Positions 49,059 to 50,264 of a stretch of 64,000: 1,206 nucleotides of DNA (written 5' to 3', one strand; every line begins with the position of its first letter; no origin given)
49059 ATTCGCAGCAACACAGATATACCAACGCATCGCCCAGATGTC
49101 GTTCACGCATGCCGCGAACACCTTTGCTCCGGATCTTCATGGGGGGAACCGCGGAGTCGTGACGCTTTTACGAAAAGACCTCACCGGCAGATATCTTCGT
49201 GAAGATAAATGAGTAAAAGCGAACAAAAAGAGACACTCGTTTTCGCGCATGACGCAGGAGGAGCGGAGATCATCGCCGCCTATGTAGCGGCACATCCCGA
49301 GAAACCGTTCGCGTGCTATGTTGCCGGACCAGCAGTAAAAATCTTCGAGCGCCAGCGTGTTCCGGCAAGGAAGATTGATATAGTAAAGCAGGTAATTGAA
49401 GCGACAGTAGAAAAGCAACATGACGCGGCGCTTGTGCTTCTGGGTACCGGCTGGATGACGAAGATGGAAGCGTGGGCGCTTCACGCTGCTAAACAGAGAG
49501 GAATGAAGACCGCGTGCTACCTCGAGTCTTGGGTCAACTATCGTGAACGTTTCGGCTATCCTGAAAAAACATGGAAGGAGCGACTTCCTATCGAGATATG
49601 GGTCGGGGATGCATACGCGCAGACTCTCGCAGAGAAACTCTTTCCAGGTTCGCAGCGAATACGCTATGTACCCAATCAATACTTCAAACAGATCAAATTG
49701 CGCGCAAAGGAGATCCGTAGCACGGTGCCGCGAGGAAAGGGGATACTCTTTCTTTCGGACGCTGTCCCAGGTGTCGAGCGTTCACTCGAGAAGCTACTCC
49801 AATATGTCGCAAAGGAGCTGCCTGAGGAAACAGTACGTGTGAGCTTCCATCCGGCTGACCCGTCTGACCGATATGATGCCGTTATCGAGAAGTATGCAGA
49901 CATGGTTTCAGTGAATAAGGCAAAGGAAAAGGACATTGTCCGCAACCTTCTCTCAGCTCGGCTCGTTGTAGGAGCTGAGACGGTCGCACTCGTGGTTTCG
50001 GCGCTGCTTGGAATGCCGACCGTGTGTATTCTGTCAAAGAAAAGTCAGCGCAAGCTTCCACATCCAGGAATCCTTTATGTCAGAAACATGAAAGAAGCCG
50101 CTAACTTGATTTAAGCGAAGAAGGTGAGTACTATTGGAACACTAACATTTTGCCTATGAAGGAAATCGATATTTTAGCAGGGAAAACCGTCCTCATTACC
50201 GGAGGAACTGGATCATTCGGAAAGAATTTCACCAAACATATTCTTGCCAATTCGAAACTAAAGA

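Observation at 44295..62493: Nonulosonic-acid (Pse/Leg-type) biosynthesis gene set lacking an obvious canonical GNAT N-acetyltransferase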

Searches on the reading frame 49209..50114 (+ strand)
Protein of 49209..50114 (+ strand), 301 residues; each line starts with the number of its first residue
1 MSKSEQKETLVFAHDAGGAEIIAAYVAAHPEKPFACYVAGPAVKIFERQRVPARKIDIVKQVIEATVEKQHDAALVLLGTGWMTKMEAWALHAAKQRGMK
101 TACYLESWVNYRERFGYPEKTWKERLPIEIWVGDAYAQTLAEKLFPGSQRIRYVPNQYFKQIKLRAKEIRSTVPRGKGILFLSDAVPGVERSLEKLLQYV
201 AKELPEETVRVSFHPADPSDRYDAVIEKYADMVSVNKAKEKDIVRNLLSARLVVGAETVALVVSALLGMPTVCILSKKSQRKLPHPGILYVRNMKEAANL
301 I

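Call 3: search_protein_families(library=ncbifam, proteins=[window:49209-50114:+], max_evalue=0.001)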
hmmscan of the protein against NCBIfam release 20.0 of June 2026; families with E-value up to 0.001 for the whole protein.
window:49209-50114:+ (301 aa): 0 families

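Call 5: search_protein_families(library=pfam, proteins=[window:49209-50114:+], max_evalue=0.01)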
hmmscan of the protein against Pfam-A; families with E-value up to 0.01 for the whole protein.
window:49209-50114:+ (301 aa): 0 families

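Call 28: find_homologous_proteins(query=window:49209-50114:+, max_evalue=0.001)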
Query window:49209-50114:+ (301 aa): 263 proteins with E <= 0.001 among 1750 candidates; the best 120 are listed.
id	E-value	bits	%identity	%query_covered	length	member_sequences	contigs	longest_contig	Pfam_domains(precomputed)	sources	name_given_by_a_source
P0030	5.5e-151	520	78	100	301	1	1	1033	-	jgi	-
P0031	1.7e-139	482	100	73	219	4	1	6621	-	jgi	jgi:hypothetical protein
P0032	5.4e-105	369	56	99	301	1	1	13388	-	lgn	-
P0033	1.9e-96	341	53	99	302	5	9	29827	-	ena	-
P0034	3.3e-86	307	50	99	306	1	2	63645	-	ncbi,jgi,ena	-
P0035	2.2e-85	305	51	98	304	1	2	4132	-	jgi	jgi:hypothetical protein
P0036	4.8e-84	300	49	99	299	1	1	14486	-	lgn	-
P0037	9.7e-84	299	50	99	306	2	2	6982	-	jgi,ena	-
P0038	1.0e-83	299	50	100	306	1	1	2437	-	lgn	-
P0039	4.4e-83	297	47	98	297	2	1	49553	-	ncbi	-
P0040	1.4e-82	295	49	100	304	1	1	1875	-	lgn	-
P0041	1.4e-82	295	49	98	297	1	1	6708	-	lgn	-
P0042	4.1e-82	294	47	100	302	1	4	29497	-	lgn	-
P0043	8.6e-82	293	48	98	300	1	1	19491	-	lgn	-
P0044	1.8e-81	292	49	98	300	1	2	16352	-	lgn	-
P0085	2.4e-61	226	43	98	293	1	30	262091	-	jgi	jgi:hypothetical protein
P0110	2.9e-52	196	36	93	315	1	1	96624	-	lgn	-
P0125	1.5e-40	158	32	98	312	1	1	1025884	-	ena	-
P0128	3.8e-34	137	31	94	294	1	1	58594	-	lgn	-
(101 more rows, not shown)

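Call 32: search_solved_structures(query=A1, max_evalue=10)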
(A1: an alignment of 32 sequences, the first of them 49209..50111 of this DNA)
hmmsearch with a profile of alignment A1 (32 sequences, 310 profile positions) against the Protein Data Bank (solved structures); distinct sequences matched with E-value up to 10: 1.
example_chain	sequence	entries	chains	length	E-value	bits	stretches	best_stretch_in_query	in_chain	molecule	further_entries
5wec_A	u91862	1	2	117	1.1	11.8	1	109-158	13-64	Lipoprotein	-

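Call 38: find_encoding_contigs(protein=P0125, flank=10000, max_places=1)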
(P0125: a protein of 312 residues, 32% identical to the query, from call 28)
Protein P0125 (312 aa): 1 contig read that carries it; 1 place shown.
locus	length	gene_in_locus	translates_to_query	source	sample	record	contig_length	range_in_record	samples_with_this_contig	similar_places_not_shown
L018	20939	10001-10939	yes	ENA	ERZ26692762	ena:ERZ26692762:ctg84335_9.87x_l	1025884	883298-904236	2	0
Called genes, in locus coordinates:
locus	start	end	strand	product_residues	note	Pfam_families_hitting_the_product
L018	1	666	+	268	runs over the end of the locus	PF09359:VTC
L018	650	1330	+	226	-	PF16316:DUF4956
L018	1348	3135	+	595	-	PF00664:ABC_membrane (weak), PF02463:SMC_N (faint), PF00005:ABC_tran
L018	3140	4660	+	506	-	PF05159:Capsule_synth (weak)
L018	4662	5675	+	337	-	PF04321:RmlD_sub_bind, PF05368:NmrA (weak), PF01073:3Beta_HSD, PF01370:Epimerase, PF02719:Polysacc_synt_2, PF07993:NAD_binding_4, PF13460:NAD_binding_10, PF16363:GDP_Man_Dehyd, +1 more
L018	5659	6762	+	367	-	PF01041:DegT_DnrJ_EryC1, PF01212:Beta_elim_lyase (weak), PF00266:Aminotran_5 (weak), PF01053:Cys_Met_Meta_PP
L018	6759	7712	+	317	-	PF01408:GFO_IDH_MocA, PF22725:GFO_IDH_MocA_C3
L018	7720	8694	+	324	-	PF01408:GFO_IDH_MocA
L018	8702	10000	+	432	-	PF01041:DegT_DnrJ_EryC1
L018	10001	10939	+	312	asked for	-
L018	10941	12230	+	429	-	PF00202:Aminotran_3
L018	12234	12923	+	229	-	PF02348:CTP_transf_3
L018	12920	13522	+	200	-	PF02698:DUF218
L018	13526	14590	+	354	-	PF03102:NeuB, PF08666:SAF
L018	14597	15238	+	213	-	-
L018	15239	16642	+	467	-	PF04464:Glyphos_transf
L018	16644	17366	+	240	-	PF01128:IspD (faint), PF02348:CTP_transf_3, PF12804:NTP_transf_3 (faint)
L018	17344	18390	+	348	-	PF03102:NeuB, PF08666:SAF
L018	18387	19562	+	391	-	PF02350:Epimerase_2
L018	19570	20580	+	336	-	PF01041:DegT_DnrJ_EryC1, PF00155:Aminotran_1_2 (weak)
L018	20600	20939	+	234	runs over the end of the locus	PF08889:WbqC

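Call 39: find_encoding_contigs(protein=P0085, flank=10000, max_places=1)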
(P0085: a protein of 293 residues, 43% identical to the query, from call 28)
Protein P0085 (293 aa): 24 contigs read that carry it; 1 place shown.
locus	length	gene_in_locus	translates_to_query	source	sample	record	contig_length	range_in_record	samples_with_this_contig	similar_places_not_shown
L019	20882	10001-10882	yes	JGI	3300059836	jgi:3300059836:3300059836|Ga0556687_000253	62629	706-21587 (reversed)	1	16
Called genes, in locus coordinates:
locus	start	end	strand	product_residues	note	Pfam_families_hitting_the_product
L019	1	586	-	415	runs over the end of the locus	PF13439:Glyco_transf_4 (faint), PF13579:Glyco_trans_4_4 (weak), PF20706:GT4-conflict, PF00534:Glycos_transf_1, PF13692:Glyco_trans_1_4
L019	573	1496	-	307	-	PF05050:Methyltransf_21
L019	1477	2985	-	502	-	PF01943:Polysacc_synt, PF13440:Polysacc_synt_3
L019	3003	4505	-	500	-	PF05159:Capsule_synth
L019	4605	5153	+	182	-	PF13302:Acetyltransf_3, PF13420:Acetyltransf_4, PF00583:Acetyltransf_1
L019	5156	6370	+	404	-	-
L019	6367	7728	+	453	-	PF01425:Amidase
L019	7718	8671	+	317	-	PF01408:GFO_IDH_MocA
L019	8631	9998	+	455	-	PF01041:DegT_DnrJ_EryC1, PF01053:Cys_Met_Meta_PP (faint), PF01212:Beta_elim_lyase (faint)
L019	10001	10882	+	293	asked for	-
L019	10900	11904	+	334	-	PF00106:adh_short, PF01370:Epimerase, PF02719:Polysacc_synt_2, PF04321:RmlD_sub_bind, PF05368:NmrA (weak), PF01073:3Beta_HSD, PF13460:NAD_binding_10, PF16363:GDP_Man_Dehyd, +3 more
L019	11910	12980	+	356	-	PF08442:ATP-grasp_2, PF13549:ATP-grasp_5 (weak), PF16114:Citrate_bind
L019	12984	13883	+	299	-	PF02629:CoA_binding, PF13380:CoA_binding_2 (faint), PF00549:Ligase_CoA, PF13607:Succ_CoA_lig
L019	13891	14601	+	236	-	PF00285:Citrate_synt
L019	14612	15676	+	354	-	PF03102:NeuB, PF08666:SAF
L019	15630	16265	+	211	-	PF02698:DUF218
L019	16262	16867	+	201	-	-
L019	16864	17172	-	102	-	-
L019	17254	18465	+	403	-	PF00155:Aminotran_1_2 (weak), PF01041:DegT_DnrJ_EryC1, PF01212:Beta_elim_lyase (weak)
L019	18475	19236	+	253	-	PF02348:CTP_transf_3, PF12804:NTP_transf_3 (weak)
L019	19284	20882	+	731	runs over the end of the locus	PF04932:Wzy_C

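Call 40: predict_structure(alignment_id=A1)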
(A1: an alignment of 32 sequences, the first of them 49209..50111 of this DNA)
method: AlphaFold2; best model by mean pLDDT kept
length: 301 residues; sequences in the alignment: 32
mean_pLDDT: 92.7   pTM: 0.88
mean pLDDT of the five models: 92.7, 92.2, 92.0, 91.7, 91.3
residues with pLDDT >= 90: 237; 70-90: 59; 50-70: 4; < 50: 1
segments of 3 or more residues with pLDDT < 50: none
pLDDT, mean of each block of 10 residues (from residue 1): 77 95 97 97 96 98 98 95 94 98 91 94 96 92 89 96 96 92 90 93 93 91 97 94 94 92 95 83 86 83 82
secondary structure, 60 per line:
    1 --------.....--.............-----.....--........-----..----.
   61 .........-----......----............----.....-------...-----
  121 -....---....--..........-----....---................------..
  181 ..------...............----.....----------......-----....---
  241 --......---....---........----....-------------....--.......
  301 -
elements in order: E9-13 H16-28 E34-38 H41-48 H60-69 E75-80 H85-96 E101-105 H122-125 E129-132 H135-144 E150-153 H157-172 E179-182 H189-203 E208-212 H223-228 E234-237 H243-248 E252-255 H259-266 E271-274 E288-291 H294-300

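Call 43: fold_search(model_id=the predicted structure, library=pdb)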
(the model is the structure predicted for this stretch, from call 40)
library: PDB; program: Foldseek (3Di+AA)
matches with E <= 10: 1421; with E <= 0.001: 199
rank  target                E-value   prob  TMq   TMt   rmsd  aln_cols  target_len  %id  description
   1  8sxw_D                6.0e-09  1.00  0.70  0.60   5.0       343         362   15  X-ray crystal structure of UDP- 2,3-diacetamido-2,3-dideoxy-glucuronic acid-2-epimerase from Thermus thermophilus stra (released 2023-09-13)
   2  1v4v_B                7.4e-09  1.00  0.64  0.54   5.4       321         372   15  Crystal Structure Of UDP-N-Acetylglucosamine 2-Epimerase From Thermus Thermophilus HB8 (released 2003-12-02)
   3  4xsu_B                1.4e-08  1.00  0.66  0.56   5.9       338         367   14  Crystal structure of Anabaena Alr3699/HepE in complex with UDP and glucose (released 2016-01-13)
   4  4xso_A                1.7e-08  1.00  0.68  0.58   5.5       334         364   13  Crystal structure of apo-form Alr3699/HepE from Anabaena sp. strain PCC 7120 (released 2016-01-13)
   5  4xsu_A                2.1e-08  1.00  0.65  0.55   6.1       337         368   13  Crystal structure of Anabaena Alr3699/HepE in complex with UDP and glucose (released 2016-01-13)
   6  8syd_B                2.4e-08  1.00  0.69  0.58   5.3       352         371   14  X-ray crystal structure of UDP-2,3-diacetamido-2,3-dideoxy-glucuronic acid-2-epimerase from Thermus thermophilus strai (released 2023-09-13)
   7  1v4v_A                2.4e-08  1.00  0.60  0.50   6.0       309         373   15  Crystal Structure Of UDP-N-Acetylglucosamine 2-Epimerase From Thermus Thermophilus HB8 (released 2003-12-02)
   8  8sxv_A                2.4e-08  1.00  0.67  0.58   5.1       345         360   16  X-ray crystal structure of UDP- 2,3-diacetamido-2,3-dideoxy-glucuronic acid-2-epimerase from Thermus thermophilus stra (released 2023-09-13)
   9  5w8x                  2.8e-08  1.00  0.62  0.52   5.3       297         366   14  Lipid A Disaccharide Synthase (LpxB)-7 solubilizing mutations-Bound to UDP (released 2018-01-31)
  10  8sxw_A                3.1e-08  1.00  0.70  0.60   4.7       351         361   14  X-ray crystal structure of UDP- 2,3-diacetamido-2,3-dideoxy-glucuronic acid-2-epimerase from Thermus thermophilus stra (released 2023-09-13)
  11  1f6d_D                6.4e-08  1.00  0.68  0.57   5.4       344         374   11  THE STRUCTURE OF UDP-N-ACETYLGLUCOSAMINE 2-EPIMERASE FROM E. COLI. (released 2000-12-13)
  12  3dzc_A                6.7e-08  1.00  0.69  0.57   5.6       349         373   12  2.35 Angstrom resolution structure of WecB (VC0917), a UDP-N-acetylglucosamine 2-epimerase from Vibrio cholerae. (released 2008-08-12)
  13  8sxw_B                7.5e-08  1.00  0.70  0.60   5.0       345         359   15  X-ray crystal structure of UDP- 2,3-diacetamido-2,3-dideoxy-glucuronic acid-2-epimerase from Thermus thermophilus stra (released 2023-09-13)
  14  8sxy_A                7.9e-08  1.00  0.69  0.59   5.2       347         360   15  X-ray crystal structure of UDP- 2,3-diacetamido-2,3-dideoxy-glucuronic acid-2-epimerase from Thermus thermophilus stra (released 2023-09-13)
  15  8sxw_C                7.9e-08  1.00  0.70  0.59   4.9       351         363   15  X-ray crystal structure of UDP- 2,3-diacetamido-2,3-dideoxy-glucuronic acid-2-epimerase from Thermus thermophilus stra (released 2023-09-13)
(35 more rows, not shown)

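Call 52: search_protein_families(library=ncbifam, proteins=[L018:5659-6762:+, L019:17254-18465:+, L019:8631-9998:+, L018:8702-10000:+, L019:4605-5153:+, L018:13526-14590:+, L019:5156-6370:+], max_evalue=1e-8)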
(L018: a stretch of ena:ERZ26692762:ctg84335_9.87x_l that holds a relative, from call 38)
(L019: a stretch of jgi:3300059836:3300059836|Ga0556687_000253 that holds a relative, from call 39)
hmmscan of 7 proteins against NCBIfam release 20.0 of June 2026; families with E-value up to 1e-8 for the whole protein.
L018:5659-6762:+ (367 aa): 7 families
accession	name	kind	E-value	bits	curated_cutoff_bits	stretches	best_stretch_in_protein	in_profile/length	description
TIGR03588.1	PseC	equivalog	2.1e-138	461.4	423.5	1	1-366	1-379/380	UDP-4-amino-4,6-dideoxy-N-acetyl-beta-L-altrosamine transaminase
NF008658.2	PRK11658.1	equivalog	5.2e-85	285.4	631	1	2-365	5-375/379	UDP-4-amino-4-deoxy-L-arabinose aminotransferase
TIGR04181.1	NHT_00031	hypoth_equivalog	6.6e-72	242.3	420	1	8-346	7-357/359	LegC family aminotransferase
NF008687.0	PRK11706.1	equivalog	9.8e-71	238.5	375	1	1-366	1-373/375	dTDP-4-amino-4,6-dideoxygalactose transaminase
NF011936.0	PRK15407.1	equivalog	1.7e-59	201.7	423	2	2-210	37-251/440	lipopolysaccharide biosynthesis protein RfbH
TIGR04427.1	PLP_DesI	equivalog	3e-58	197.8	650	1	9-364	29-380/390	dTDP-4-dehydro-6-deoxyglucose aminotransferase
TIGR02379.1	ECA_wecE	subfamily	2.5e-57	194.4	434.85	1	1-366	1-374/376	dTDP-4-amino-4,6-dideoxy-D-glucose transaminase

L019:17254-18465:+ (403 aa): 8 families
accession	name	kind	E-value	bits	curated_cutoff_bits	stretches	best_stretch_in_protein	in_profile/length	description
TIGR04181.1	NHT_00031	hypoth_equivalog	7.6e-61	206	420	1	9-345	9-344/359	LegC family aminotransferase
TIGR03588.1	PseC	equivalog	8.2e-61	206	423.5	1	13-302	14-302/380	UDP-4-amino-4,6-dideoxy-N-acetyl-beta-L-altrosamine transaminase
NF008658.2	PRK11658.1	equivalog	1.3e-55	188.6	631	1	8-295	12-291/379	UDP-4-amino-4-deoxy-L-arabinose aminotransferase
NF008687.0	PRK11706.1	equivalog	5e-50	170.3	375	1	11-276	12-268/375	dTDP-4-amino-4,6-dideoxygalactose transaminase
TIGR02379.1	ECA_wecE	subfamily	6.6e-45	153.5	434.85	1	25-276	25-269/376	dTDP-4-amino-4,6-dideoxy-D-glucose transaminase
NF011936.0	PRK15407.1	equivalog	1.1e-40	139.6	423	1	13-282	46-334/440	lipopolysaccharide biosynthesis protein RfbH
TIGR04427.1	PLP_DesI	equivalog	3.5e-40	138.3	650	1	16-277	38-279/390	dTDP-4-dehydro-6-deoxyglucose aminotransferase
NF004621.0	PRK05957.1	equivalog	7.2e-09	34.9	498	0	46-162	88-208/389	pyridoxal phosphate-dependent aminotransferase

L019:8631-9998:+ (455 aa): 7 families
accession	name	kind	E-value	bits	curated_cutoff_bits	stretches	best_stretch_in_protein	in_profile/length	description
TIGR03588.1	PseC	equivalog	1.8e-61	208.2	423.5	1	74-401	28-353/380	UDP-4-amino-4,6-dideoxy-N-acetyl-beta-L-altrosamine transaminase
TIGR04181.1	NHT_00031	hypoth_equivalog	2.1e-46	158.5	420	1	75-337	29-304/359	LegC family aminotransferase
NF008658.2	PRK11658.1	equivalog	3.7e-46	157.5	631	1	44-351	12-313/379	UDP-4-amino-4-deoxy-L-arabinose aminotransferase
TIGR04427.1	PLP_DesI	equivalog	4.7e-43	147.8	650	1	74-354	50-322/390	dTDP-4-dehydro-6-deoxyglucose aminotransferase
NF008687.0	PRK11706.1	equivalog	4.9e-40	137.4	375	1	85-303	40-261/375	dTDP-4-amino-4,6-dideoxygalactose transaminase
NF011936.0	PRK15407.1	equivalog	3.6e-39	134.7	423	1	50-262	38-259/440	lipopolysaccharide biosynthesis protein RfbH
TIGR02379.1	ECA_wecE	subfamily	9.7e-34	116.7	434.85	1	84-299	39-258/376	dTDP-4-amino-4,6-dideoxy-D-glucose transaminase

L018:8702-10000:+ (432 aa): 8 families
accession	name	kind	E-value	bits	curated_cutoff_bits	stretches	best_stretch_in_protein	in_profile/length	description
TIGR03588.1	PseC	equivalog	2.2e-56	191.4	423.5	1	53-323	28-309/380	UDP-4-amino-4,6-dideoxy-N-acetyl-beta-L-altrosamine transaminase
TIGR04181.1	NHT_00031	hypoth_equivalog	1.7e-52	178.5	420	1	54-329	29-314/359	LegC family aminotransferase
NF008658.2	PRK11658.1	equivalog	2.5e-50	171.2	631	1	53-332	31-315/379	UDP-4-amino-4-deoxy-L-arabinose aminotransferase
NF008687.0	PRK11706.1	equivalog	1.6e-48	165.4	375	1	65-301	41-280/375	dTDP-4-amino-4,6-dideoxygalactose transaminase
TIGR04427.1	PLP_DesI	equivalog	3e-44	151.7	650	1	53-333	50-322/390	dTDP-4-dehydro-6-deoxyglucose aminotransferase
NF011936.0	PRK15407.1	equivalog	3.1e-43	148.1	423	1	54-242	64-260/440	lipopolysaccharide biosynthesis protein RfbH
TIGR02379.1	ECA_wecE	subfamily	4.8e-41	140.8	434.85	1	66-298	42-278/376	dTDP-4-amino-4,6-dideoxy-D-glucose transaminase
NF004975.0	PRK06348.1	equivalog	8e-09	34.9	549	0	60-189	79-213/384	pyridoxal phosphate-dependent aminotransferase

L019:4605-5153:+ (182 aa): 2 families
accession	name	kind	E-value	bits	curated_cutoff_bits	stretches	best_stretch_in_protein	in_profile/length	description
NF011709.0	PRK15130.1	equivalog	3.3e-14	53.1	218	1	68-172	59-162/186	spermidine N1-acetyltransferase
TIGR03585.1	PseH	equivalog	4.2e-09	36.7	93.1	1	69-172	54-155/156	UDP-4-amino-4,6-dideoxy-N-acetyl-beta-L-altrosamine N-acetyltransferase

L018:13526-14590:+ (354 aa): 2 families
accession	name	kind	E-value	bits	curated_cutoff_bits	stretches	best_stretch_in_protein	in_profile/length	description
TIGR03586.1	PseI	equivalog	1.8e-139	464.5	340.25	1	21-347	2-327/327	pseudaminic acid synthase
TIGR03569.1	NeuB_NnaB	equivalog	7.2e-95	317.8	399.65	1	21-345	1-327/329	N-acetylneuraminate synthase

L019:5156-6370:+ (404 aa): 1 family
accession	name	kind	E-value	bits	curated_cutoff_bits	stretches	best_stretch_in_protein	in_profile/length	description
TIGR03573.1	WbuX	subfamily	2.4e-99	333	203.2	1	14-355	2-344/344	N-acetyl sugar amidotransferase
